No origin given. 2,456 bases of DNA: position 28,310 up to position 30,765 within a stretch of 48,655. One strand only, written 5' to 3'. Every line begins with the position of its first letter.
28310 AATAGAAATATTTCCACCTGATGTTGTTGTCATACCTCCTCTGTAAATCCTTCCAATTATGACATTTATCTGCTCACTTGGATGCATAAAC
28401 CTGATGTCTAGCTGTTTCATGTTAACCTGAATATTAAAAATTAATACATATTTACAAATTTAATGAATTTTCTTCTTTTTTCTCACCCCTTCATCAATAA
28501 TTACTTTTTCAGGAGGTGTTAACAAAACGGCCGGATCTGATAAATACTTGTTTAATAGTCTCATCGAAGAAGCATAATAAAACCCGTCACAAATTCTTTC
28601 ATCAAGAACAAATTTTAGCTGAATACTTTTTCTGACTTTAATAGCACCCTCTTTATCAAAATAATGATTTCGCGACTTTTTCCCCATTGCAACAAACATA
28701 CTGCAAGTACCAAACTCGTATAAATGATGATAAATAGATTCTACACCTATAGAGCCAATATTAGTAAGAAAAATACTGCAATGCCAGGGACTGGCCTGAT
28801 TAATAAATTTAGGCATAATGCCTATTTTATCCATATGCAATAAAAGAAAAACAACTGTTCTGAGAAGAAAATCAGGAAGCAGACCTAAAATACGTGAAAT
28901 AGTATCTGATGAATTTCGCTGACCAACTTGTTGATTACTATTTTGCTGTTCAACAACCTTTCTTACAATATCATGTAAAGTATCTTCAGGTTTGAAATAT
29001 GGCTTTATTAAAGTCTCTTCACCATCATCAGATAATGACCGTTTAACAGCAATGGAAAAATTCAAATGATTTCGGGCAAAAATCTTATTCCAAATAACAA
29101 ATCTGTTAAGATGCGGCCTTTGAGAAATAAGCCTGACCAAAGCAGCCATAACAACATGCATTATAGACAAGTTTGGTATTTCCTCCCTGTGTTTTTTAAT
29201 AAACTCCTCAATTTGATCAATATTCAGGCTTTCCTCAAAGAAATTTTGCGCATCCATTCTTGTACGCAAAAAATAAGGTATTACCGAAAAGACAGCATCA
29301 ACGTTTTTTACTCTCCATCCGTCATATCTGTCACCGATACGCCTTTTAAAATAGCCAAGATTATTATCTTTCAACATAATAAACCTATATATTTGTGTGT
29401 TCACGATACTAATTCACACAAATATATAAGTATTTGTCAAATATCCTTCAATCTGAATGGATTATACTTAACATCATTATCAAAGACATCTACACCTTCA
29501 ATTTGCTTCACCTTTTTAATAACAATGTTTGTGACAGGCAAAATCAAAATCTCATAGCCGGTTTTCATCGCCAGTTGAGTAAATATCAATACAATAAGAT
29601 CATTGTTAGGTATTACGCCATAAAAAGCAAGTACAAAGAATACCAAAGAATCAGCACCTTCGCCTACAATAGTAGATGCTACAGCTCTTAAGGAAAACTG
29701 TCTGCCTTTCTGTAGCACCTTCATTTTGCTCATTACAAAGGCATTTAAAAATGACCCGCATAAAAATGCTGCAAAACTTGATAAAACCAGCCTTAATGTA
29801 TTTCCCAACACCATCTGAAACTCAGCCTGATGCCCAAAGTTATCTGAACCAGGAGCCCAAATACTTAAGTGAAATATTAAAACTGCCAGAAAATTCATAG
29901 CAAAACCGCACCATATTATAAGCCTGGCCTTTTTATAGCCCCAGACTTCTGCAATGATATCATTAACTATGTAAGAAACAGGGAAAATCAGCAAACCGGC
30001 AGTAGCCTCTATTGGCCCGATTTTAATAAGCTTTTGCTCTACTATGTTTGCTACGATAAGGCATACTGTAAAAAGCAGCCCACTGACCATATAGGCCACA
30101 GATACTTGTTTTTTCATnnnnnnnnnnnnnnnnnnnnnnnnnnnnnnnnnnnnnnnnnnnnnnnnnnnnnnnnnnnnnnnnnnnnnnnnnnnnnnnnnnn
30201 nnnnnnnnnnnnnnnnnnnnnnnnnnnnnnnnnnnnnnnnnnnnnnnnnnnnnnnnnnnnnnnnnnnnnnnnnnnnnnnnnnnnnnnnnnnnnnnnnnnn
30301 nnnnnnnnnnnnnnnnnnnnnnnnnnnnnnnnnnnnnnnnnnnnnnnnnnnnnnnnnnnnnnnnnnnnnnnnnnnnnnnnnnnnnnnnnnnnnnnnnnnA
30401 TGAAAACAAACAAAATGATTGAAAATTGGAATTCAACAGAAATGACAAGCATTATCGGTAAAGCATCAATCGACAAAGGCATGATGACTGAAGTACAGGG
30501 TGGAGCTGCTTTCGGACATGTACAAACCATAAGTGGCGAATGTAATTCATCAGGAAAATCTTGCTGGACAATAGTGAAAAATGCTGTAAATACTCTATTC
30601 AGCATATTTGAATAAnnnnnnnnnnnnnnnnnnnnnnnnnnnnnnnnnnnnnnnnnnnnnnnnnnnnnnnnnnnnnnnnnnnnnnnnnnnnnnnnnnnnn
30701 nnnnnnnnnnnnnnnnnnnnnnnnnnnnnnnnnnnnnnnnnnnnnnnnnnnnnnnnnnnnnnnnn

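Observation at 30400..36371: Class II lanthipeptide-type RiPP locus in a Bacteroidota-like genome, with two unrelated double-glycine peptides and atypical machinery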

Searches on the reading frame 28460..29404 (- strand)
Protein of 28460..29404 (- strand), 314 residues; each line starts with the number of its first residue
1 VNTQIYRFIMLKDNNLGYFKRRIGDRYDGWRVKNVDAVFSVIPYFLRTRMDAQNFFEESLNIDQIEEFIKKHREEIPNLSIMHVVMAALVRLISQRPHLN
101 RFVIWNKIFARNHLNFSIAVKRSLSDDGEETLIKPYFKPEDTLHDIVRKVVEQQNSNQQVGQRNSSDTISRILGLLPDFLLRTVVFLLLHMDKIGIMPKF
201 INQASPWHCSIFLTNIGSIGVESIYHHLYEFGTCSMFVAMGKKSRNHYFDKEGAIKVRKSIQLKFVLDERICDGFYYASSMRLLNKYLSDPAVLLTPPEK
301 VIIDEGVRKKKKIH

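Call 34: search_protein_families(library=pfam, proteins=[window:28460-29404:-], max_evalue=0.0001)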
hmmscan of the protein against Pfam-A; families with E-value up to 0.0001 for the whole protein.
window:28460-29404:- (314 aa): 1 family
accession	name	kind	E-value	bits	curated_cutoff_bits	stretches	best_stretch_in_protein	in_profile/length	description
PF00198.28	2-oxoacid_dh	-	1.5e-12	47.9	23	1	210-295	149-231/232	2-oxoacid dehydrogenases acyltransferase (catalytic domain)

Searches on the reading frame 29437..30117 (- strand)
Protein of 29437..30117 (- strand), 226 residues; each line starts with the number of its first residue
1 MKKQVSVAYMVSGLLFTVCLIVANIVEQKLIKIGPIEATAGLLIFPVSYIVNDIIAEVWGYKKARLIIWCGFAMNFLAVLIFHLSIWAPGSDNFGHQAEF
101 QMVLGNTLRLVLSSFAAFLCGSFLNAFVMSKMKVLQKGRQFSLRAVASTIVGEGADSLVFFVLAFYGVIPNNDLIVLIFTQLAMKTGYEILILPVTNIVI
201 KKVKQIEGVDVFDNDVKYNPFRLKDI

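Call 34: search_protein_families(library=pfam, proteins=[window:29437-30117:-], max_evalue=0.0001)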
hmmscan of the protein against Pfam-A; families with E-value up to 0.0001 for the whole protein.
window:29437-30117:- (226 aa): 1 family
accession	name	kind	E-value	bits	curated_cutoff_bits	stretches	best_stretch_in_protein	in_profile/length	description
PF02592.20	Vut_1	-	1.7e-46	158.8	27.2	1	39-198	1-151/152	Putative vitamin uptake transporter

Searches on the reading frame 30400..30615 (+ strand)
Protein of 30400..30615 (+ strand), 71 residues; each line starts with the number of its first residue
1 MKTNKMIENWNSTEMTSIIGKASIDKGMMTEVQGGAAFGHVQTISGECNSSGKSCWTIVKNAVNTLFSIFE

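Call 3: search_protein_families(library=pfam, proteins=[window:30400-30615:+], max_evalue=0.1)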
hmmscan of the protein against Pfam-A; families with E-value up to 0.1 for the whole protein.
window:30400-30615:+ (71 aa): 0 families

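Call 4: search_protein_families(library=ncbifam, proteins=[window:30400-30615:+], max_evalue=0.1)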
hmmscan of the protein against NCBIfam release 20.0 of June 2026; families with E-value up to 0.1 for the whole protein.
window:30400-30615:+ (71 aa): 3 families
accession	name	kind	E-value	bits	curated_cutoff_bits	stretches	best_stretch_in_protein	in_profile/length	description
NF040664.1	HEC_x9_TCC_lant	equivalog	0.035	14.3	46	0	32-49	11-28/39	lacticin 481 family lantibiotic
NF006547.1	PRK09040.1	equivalog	0.05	13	194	1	5-54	141-191/213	hypothetical protein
NF000539.0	plantaricin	subfamily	0.06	13.8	29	1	32-55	48-69/69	plantaricin C family lantibiotic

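Call 57: find_homologous_proteins(query=A5, max_evalue=0.01)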
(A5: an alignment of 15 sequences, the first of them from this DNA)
Query A5 (15 sequences) (71 aa, profile of the alignment): 102 proteins with E <= 0.01 among 222 candidates.
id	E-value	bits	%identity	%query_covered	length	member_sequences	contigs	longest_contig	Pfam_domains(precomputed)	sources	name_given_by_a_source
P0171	5.1e-28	114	99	100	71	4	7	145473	-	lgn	-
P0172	9.6e-28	114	61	100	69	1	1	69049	-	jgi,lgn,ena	-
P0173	1.0e-27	113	54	96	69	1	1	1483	-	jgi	jgi:hypothetical protein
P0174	2.1e-27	112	63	94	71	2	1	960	-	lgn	-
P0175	6.9e-27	111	51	96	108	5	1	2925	-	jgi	jgi:hypothetical protein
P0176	1.1e-26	110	56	99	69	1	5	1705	-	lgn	-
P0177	1.2e-26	110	53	90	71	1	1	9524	-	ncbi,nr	ncbi:MAG: hypothetical protein Q8914_04800 [Bacteroidota bacterium]|nr:hypothetical protein [Bactero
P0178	1.4e-26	110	53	99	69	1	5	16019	-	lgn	-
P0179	1.5e-26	110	53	99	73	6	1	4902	-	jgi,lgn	jgi:hypothetical protein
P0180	2.8e-26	109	53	96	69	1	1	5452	-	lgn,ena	-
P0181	3.8e-26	108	57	99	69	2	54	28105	-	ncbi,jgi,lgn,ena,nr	ncbi:MAG: hypothetical protein GXY09_11880 [Bacteroidales bacterium]|jgi:hypothetical protein|nr:hyp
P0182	5.7e-26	108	56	100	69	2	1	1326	-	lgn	-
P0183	8.4e-26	107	55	94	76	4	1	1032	-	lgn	-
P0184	1.0e-25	107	51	99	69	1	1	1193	-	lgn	-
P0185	1.1e-25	107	57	99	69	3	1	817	-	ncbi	-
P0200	1.0e-15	75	33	85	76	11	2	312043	-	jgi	jgi:hypothetical protein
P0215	2.3e-14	71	28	82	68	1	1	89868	-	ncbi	-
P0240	3.4e-12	64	35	63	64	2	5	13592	PF04604.20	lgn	-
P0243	9.6e-12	62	46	66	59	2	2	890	PF04604.20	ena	-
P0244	1.8e-11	61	45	68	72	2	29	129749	-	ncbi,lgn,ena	-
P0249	5.2e-11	60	47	45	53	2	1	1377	PF04604.20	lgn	-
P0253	8.4e-11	59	37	86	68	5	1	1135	PF04604.20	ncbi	-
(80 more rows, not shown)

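Call 59: search_protein_families(library=pfam, alignment_id=A5, max_evalue=1)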
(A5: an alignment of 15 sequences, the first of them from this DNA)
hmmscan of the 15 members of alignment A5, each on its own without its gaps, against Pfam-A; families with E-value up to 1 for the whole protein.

A. member 1, seq(71 aa): 1 family
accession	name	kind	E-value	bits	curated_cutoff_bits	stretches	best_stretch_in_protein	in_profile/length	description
PF04604.19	L_biotic_typeA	-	0.11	12.9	21.7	1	31-50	22-40/50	Type-A lantibiotic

B. families by the number of members that match (of 15 scanned): 10 families
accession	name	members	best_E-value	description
PF04604.19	L_biotic_typeA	9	5.1e-05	Type-A lantibiotic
PF10439.15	Bacteriocin_IIc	3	0.023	Bacteriocin class II with double-glycine leader peptide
PF07517.20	SecA_DEAD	1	0.027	SecA DEAD-like domain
PF00579.31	tRNA-synt_1b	1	0.053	tRNA synthetases class I (W and Y)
PF13929.11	mRNA_stabil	1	0.059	mRNA stabilisation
PF12597.13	Cox20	1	0.095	Cytochrome c oxidase assembly protein COX20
PF19364.4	DUF5940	1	0.11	Family of unknown function (DUF5940)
PF02812.23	ELFV_dehydrog_N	1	0.14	Glu/Leu/Phe/Val dehydrogenase, dimerisation domain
PF07713.18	DUF1604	1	0.15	Protein of unknown function (DUF1604)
PF12160.13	Fibrinogen_aC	1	0.16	Fibrinogen alpha C domain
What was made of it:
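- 30400..30615 (+): lanA (peptide A): 35-aa GG leader plus 36-aa core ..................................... Weak lacticin-481 and PF04604 similarity (calls 4, 59).
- Closest known: Lacticin 481 system. Different: Peptide A is below the family HMM cut-offs (calls 4, 59).
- Peptide A itself scores below the curated cut-offs of PF04604 (12.9 against 21.7 bits) and NF040664 (14.3 against 46) (calls 4, 59).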

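Call 79: find_encoding_contigs(protein=P0200, flank=6000, max_places=1)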
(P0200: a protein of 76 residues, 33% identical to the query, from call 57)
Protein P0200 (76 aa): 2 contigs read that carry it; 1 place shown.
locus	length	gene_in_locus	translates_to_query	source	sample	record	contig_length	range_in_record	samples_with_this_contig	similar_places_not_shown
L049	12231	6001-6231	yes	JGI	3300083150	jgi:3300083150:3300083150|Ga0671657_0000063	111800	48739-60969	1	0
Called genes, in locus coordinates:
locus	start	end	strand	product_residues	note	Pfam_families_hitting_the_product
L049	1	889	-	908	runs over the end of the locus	PF07715:Plug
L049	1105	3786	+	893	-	PF00128:Alpha-amylase, PF09985:Glucodextran_C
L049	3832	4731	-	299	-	PF01040:UbiA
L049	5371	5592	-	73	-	-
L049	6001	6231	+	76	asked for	-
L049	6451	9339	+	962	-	PF13575:DUF4135, PF05147:LANC_like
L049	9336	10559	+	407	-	PF00364:Biotin_lipoyl (faint), PF25917:BSH_RND (faint), PF25919:BSH_CusB (weak), PF25973:BSH_CzcB (faint), PF26002:Beta-barrel_AprE (weak)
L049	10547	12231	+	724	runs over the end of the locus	PF03412:Peptidase_C39, PF00664:ABC_membrane, PF00005:ABC_tran, PF02463:SMC_N (faint)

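Call 80: find_encoding_contigs(protein=P0215, flank=6000, max_places=1)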
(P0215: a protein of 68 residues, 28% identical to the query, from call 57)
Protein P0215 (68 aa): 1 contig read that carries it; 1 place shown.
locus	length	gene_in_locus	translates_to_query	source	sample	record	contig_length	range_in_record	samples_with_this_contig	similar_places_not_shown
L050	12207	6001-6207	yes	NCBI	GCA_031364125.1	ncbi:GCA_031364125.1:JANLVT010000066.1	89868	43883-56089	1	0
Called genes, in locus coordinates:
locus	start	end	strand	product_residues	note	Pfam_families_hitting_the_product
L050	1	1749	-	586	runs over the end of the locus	-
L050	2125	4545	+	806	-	PF09371:Tex_N, PF22706:Tex_central_region, PF14639:YqgF (weak), PF16921:Tex_YqgF, PF14635:HHH_7 (weak), PF12836:HHH_3, PF17674:HHH_9, PF00575:S1, +1 more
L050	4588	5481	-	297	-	PF13640:2OG-FeII_Oxy_3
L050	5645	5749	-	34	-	-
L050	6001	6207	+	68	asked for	-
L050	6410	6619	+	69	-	-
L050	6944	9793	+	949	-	PF13575:DUF4135, PF05147:LANC_like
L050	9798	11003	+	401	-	PF25919:BSH_CusB (faint), PF00364:Biotin_lipoyl (faint), PF25917:BSH_RND (weak), PF25973:BSH_CzcB (faint), PF26002:Beta-barrel_AprE (weak)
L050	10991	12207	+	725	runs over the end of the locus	PF03412:Peptidase_C39, PF00664:ABC_membrane, PF00005:ABC_tran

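Call 81: find_encoding_contigs(protein=P0244, flank=6000, max_places=1)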
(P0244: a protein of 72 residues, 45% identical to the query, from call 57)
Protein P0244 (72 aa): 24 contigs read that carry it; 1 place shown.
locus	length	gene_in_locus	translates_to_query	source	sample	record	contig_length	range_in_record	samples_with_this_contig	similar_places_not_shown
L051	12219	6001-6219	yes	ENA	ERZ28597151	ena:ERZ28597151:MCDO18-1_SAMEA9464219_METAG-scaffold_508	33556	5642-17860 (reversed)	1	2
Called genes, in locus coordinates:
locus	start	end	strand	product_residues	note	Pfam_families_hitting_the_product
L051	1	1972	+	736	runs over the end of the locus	PF03412:Peptidase_C39, PF13529:Peptidase_C39_2 (weak), PF00664:ABC_membrane, PF00005:ABC_tran, PF02463:SMC_N (faint)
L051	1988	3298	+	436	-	PF26002:Beta-barrel_AprE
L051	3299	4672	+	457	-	PF02321:OEP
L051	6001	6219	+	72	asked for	-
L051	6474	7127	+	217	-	PF02517:Rce1-like (faint)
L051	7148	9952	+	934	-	PF13575:DUF4135, PF05147:LANC_like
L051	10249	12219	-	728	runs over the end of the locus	PF14293:YWFCY (weak), PF02534:T4SS-DNA_transf, PF10412:TrwB_AAD_bind, PF12696:TraG-D_C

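Call 82: find_encoding_contigs(protein=P0240, flank=6000, max_places=1)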
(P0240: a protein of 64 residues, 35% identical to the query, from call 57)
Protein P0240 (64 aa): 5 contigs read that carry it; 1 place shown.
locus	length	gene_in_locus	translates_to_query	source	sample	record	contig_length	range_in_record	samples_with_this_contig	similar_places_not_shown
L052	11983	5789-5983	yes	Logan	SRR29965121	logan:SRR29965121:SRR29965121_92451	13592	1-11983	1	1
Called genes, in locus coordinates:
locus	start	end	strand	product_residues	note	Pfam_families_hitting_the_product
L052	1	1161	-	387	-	?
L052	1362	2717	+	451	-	PF13742:tRNA_anti_2, PF01336:tRNA_anti-codon, PF02601:Exonuc_VII_L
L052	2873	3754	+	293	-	PF01476:LysM, PF00182:Glyco_hydro_19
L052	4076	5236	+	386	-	PF00932:LTD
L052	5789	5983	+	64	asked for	PF04604:L_biotic_typeA (weak)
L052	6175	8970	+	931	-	PF13575:DUF4135, PF05147:LANC_like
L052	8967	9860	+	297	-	PF00005:ABC_tran, PF13304:AAA_21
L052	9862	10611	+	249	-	PF12730:ABC2_membrane_4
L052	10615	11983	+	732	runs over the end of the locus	PF03412:Peptidase_C39, PF00664:ABC_membrane, PF00005:ABC_tran, PF02463:SMC_N (weak)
